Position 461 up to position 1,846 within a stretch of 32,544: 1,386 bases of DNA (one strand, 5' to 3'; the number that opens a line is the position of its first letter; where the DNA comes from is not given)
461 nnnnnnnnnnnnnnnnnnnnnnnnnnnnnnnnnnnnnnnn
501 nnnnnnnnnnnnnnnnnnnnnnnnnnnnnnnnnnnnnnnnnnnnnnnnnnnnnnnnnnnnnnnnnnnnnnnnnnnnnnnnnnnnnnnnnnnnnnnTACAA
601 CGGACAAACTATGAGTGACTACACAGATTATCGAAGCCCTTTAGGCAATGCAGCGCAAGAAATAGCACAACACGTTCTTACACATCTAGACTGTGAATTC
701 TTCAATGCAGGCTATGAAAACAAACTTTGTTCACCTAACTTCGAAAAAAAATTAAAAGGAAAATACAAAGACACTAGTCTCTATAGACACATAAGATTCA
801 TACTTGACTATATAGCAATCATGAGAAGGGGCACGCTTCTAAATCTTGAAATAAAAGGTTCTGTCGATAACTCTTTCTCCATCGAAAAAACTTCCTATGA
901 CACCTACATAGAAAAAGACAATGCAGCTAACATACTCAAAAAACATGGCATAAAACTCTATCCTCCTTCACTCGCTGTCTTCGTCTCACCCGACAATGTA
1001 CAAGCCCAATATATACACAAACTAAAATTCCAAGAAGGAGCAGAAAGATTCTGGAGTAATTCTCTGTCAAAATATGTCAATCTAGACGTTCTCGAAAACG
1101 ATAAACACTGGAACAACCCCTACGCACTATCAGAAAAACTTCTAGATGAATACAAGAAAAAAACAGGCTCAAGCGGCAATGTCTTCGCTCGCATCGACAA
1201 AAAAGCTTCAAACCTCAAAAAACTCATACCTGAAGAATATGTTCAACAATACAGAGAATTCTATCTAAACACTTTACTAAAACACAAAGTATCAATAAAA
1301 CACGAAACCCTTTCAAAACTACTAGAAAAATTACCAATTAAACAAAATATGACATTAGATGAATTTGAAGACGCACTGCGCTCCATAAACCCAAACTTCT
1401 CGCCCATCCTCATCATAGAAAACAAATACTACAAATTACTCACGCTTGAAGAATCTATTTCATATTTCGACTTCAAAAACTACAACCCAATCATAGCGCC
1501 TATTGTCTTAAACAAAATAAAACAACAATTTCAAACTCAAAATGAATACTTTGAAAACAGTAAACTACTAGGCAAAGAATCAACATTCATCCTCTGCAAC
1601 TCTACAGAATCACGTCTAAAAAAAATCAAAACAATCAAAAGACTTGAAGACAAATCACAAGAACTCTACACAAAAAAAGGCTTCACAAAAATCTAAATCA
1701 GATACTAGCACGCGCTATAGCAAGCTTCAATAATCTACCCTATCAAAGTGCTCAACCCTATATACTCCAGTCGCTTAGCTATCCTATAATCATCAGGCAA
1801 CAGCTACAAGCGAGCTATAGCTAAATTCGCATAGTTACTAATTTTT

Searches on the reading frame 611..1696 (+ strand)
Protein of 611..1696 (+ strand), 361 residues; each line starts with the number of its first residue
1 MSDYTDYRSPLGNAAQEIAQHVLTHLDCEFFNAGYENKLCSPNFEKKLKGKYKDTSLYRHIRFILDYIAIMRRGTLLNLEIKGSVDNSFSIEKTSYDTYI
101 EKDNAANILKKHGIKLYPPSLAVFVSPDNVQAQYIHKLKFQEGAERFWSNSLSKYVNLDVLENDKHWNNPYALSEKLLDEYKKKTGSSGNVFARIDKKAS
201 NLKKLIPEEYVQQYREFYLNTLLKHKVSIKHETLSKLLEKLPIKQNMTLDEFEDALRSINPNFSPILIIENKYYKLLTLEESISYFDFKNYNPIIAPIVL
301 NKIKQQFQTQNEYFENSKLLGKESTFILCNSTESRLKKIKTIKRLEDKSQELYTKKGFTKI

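Call 9: search_protein_families(library=phrogs, proteins=[window:611-1696:+])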
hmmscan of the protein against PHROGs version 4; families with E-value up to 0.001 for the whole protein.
window:611-1696:+ (361 aa): 0 families

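Call 67: search_protein_families(library=pfam, proteins=[window:611-1696:+], max_evalue=0.01)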
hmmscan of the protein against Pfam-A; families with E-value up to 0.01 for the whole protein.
window:611-1696:+ (361 aa): 1 family
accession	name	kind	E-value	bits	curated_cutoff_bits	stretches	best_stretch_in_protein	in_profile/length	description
PF16897.10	MMR_HSR1_Xtn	-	0.0076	16.7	35.2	0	242-273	35-65/106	C-terminal region of MMR_HSR1 domain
